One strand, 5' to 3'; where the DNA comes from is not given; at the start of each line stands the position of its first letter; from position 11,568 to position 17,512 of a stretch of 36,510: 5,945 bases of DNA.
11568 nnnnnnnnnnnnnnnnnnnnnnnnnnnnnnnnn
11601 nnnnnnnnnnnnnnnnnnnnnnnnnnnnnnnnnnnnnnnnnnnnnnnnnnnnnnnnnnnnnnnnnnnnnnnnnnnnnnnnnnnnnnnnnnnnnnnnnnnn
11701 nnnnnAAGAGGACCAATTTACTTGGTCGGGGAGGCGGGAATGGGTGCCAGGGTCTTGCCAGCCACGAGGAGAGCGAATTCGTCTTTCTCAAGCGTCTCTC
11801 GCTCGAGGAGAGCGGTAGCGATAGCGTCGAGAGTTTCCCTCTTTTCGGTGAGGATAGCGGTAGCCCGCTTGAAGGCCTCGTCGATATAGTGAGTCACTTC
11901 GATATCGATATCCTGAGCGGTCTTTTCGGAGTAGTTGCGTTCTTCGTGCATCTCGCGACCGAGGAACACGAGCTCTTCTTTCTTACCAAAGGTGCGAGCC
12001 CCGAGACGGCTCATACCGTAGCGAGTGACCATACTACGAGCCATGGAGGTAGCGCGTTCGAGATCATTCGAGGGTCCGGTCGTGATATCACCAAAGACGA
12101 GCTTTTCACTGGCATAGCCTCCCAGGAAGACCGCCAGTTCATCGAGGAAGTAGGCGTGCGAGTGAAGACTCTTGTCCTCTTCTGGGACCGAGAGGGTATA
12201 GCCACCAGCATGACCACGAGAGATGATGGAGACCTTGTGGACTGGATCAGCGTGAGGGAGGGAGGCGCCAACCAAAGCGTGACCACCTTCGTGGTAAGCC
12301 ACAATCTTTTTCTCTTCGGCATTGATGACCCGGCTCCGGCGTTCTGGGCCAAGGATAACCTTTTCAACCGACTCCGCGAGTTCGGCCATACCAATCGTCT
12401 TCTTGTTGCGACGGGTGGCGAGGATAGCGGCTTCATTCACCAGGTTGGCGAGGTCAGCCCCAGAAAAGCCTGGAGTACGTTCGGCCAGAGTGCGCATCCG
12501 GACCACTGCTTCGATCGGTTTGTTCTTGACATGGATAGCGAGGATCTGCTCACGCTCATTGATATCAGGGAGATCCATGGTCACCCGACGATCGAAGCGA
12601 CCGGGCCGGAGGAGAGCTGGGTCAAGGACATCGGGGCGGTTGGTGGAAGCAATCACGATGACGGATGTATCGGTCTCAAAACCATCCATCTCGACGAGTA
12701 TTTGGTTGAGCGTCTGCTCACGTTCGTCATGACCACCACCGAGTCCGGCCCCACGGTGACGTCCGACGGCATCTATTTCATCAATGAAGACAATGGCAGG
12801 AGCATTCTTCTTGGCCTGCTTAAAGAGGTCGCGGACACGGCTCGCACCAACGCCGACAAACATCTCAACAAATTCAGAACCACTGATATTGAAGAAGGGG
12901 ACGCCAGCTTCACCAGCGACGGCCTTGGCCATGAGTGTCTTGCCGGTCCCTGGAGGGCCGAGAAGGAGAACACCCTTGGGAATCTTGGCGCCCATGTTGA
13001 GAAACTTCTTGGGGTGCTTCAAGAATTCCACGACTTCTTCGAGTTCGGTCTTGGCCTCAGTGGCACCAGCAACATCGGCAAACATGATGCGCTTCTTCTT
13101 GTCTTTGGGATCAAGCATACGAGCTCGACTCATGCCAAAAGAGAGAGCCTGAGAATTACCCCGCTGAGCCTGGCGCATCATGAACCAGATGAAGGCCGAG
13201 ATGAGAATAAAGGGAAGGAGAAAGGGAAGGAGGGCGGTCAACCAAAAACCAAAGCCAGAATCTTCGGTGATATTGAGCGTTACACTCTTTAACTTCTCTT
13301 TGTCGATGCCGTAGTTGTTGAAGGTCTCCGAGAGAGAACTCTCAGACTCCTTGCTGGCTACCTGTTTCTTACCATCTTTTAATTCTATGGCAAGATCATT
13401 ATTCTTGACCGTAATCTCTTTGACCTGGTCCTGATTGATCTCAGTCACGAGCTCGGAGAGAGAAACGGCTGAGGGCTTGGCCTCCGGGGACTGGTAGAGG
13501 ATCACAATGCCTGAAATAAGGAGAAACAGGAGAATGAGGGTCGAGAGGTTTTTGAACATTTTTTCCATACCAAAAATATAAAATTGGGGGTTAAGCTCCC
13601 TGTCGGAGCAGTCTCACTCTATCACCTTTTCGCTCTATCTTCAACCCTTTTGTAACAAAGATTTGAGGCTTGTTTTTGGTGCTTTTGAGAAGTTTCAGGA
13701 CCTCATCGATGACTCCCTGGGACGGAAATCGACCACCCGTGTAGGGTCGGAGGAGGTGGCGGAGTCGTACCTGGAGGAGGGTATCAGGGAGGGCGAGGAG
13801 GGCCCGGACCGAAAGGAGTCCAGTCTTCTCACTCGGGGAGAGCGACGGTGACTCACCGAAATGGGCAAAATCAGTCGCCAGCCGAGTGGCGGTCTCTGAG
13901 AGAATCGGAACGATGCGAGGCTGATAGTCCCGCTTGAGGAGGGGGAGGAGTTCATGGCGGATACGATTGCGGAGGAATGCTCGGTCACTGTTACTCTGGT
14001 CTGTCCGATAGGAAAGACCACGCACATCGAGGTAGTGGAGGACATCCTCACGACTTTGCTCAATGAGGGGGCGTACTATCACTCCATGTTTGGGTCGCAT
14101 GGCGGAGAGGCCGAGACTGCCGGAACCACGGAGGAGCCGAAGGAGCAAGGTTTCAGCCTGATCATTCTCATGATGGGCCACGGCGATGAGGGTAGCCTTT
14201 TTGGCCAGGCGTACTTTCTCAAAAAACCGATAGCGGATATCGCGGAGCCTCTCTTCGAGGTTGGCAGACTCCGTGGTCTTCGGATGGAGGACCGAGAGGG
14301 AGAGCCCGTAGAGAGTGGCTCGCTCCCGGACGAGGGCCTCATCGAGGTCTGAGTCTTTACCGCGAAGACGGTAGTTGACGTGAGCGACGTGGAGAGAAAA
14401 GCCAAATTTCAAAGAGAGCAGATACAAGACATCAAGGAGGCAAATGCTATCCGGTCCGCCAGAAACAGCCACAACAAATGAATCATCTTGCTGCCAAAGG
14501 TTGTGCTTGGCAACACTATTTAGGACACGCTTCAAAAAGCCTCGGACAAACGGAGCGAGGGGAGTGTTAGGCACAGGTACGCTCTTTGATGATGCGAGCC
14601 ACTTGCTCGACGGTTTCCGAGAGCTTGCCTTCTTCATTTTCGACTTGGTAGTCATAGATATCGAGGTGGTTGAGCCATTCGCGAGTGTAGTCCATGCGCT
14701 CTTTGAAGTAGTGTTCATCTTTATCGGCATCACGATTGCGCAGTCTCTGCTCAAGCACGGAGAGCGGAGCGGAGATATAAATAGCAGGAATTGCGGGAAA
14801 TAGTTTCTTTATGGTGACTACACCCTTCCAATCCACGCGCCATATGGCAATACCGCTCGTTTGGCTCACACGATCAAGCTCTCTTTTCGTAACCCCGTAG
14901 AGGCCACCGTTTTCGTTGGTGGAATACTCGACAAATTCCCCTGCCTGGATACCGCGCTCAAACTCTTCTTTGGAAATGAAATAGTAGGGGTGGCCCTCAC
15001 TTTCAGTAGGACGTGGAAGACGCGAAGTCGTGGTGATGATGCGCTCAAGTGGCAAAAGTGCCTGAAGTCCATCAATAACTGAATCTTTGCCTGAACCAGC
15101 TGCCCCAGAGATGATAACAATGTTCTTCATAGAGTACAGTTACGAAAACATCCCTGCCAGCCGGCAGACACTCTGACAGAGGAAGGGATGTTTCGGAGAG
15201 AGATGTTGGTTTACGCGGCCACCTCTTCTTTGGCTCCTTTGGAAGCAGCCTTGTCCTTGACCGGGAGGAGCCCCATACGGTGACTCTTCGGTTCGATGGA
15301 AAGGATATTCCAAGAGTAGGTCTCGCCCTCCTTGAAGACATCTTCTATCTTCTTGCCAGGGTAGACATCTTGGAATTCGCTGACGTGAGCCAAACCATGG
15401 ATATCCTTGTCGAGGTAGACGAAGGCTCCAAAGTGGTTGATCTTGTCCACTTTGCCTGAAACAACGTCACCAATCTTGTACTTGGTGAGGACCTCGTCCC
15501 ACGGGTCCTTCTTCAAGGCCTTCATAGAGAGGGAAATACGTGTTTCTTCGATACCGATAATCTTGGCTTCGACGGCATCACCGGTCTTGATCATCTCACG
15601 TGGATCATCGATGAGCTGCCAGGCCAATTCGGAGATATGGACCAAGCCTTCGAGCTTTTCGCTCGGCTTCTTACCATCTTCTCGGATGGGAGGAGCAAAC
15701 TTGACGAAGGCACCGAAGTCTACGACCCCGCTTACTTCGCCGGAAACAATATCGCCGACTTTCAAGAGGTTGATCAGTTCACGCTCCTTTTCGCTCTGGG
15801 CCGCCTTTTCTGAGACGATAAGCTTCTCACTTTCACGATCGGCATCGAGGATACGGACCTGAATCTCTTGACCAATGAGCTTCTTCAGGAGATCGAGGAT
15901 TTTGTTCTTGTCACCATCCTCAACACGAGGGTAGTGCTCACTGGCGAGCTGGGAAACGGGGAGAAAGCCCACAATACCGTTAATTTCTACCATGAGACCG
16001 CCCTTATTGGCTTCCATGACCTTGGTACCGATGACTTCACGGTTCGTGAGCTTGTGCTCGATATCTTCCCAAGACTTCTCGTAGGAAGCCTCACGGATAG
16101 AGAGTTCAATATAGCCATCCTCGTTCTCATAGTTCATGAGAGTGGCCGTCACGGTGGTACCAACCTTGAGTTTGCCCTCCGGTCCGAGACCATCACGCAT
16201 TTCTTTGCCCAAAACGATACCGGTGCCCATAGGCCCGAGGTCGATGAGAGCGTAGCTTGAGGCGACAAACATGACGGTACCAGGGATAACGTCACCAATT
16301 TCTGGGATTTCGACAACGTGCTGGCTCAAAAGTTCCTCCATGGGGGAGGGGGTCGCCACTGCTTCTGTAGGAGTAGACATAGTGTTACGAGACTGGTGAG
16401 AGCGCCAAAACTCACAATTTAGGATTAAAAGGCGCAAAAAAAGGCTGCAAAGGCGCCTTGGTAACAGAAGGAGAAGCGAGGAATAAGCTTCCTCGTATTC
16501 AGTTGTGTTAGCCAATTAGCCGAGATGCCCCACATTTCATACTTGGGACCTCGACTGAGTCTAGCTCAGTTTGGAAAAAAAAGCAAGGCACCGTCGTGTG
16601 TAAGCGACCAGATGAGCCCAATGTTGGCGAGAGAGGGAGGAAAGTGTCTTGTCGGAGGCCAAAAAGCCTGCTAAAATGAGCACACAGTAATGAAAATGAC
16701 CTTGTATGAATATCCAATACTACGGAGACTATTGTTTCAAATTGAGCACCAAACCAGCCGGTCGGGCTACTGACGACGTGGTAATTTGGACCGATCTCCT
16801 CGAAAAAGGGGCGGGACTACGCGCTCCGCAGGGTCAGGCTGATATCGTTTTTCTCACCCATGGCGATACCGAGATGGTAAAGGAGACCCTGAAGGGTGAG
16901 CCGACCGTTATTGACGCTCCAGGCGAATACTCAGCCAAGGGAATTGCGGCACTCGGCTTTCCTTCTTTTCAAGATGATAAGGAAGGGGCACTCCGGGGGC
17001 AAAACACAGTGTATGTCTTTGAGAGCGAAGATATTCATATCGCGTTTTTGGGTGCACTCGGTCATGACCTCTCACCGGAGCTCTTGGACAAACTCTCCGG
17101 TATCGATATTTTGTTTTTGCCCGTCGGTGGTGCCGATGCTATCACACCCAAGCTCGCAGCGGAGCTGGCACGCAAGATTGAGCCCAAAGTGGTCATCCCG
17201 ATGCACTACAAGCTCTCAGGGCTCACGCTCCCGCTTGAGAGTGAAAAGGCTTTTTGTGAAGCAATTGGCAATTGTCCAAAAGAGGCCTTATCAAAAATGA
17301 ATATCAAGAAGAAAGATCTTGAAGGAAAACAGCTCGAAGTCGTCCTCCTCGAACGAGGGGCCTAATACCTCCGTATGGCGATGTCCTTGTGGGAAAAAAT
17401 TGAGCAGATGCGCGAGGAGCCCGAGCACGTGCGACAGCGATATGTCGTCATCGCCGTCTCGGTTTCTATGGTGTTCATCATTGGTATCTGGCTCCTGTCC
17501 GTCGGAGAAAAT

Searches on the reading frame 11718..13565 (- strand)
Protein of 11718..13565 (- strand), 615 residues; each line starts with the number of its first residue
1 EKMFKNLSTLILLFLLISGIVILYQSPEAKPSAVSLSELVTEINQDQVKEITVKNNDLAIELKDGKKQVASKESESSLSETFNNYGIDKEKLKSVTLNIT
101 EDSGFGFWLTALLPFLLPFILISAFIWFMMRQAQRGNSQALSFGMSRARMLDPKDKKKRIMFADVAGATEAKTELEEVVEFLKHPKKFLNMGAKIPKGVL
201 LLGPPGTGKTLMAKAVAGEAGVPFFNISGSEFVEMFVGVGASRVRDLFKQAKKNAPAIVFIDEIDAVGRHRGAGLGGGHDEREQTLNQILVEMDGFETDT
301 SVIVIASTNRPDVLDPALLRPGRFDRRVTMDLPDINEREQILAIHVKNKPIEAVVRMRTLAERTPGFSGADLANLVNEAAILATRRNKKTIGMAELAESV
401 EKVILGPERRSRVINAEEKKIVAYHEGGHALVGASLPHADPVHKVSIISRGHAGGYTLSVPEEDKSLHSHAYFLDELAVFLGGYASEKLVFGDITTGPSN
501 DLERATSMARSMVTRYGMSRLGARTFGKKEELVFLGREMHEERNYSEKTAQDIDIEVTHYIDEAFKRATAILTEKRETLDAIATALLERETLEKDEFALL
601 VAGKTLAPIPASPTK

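Call 10: search_protein_families(library=pfam, proteins=[window:11718-13565:-], max_evalue=0.001)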
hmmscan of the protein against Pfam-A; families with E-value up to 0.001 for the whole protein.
window:11718-13565:- (615 aa): 8 families
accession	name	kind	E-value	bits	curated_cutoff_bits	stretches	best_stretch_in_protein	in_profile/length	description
PF01434.24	Peptidase_M41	-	7.8e-68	228.5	29.9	1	412-598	1-189/191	Peptidase family M41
PF00004.35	AAA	-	2.1e-46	158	21.2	1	199-331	1-130/131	ATPase family associated with various cellular activities (AAA)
PF17862.7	AAA_lid_3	-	3.3e-14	52.5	27.2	1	358-396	5-43/45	AAA+ lid domain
PF06480.20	FtsH_ext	-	3.8e-07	30.7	25.5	1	11-84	4-85/103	FtsH Extracellular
PF07728.20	AAA_5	-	3.4e-06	27.6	22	1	198-320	1-137/139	AAA domain (dynein-related subfamily)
PF06068.19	TIP49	-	3.9e-05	23.4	23.8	1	196-233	50-89/347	TIP49 P-loop domain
PF05496.18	RuvB_N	-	0.00018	21.8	27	1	197-266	34-95/159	Holliday junction DNA helicase RuvB P-loop domain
PF20720.3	nSTAND3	-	0.00031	20.9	27.2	0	199-347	20-154/155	Novel STAND NTPase 3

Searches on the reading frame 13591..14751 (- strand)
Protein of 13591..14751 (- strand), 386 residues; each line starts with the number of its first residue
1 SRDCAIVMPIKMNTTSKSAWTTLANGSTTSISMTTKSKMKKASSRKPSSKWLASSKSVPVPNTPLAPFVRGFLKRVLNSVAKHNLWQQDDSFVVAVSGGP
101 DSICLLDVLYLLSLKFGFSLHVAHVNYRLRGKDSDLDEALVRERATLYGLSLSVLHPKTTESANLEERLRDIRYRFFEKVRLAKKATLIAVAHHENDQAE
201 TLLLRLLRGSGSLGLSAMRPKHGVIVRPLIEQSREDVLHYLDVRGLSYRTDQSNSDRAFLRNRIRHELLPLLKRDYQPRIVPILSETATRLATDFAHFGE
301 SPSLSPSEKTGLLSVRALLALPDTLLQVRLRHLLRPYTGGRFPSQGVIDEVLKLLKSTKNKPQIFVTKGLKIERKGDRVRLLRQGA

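Call 10: search_protein_families(library=pfam, proteins=[window:13591-14751:-], max_evalue=0.001)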
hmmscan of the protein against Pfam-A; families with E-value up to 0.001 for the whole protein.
window:13591-14751:- (386 aa): 1 family
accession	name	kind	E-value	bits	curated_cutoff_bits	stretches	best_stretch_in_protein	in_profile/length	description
PF01171.26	ATP_bind_3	-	2e-48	164.9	27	1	92-267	2-182/182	PP-loop family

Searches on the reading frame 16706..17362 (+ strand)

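Call 10: search_protein_families(library=pfam, proteins=[window:16706-17362:+], max_evalue=0.001)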
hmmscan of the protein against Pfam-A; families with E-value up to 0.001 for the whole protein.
window:16706-17362:+ (219 aa): 2 families
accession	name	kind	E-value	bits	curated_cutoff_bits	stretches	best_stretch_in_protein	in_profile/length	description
PF13483.12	Lactamase_B_3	-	4.2e-34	118.3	24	1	3-167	2-160/160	Beta-lactamase superfamily domain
PF12706.13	Lactamase_B_2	-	1.7e-06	28.2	27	1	85-168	110-200/200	Beta-lactamase superfamily domain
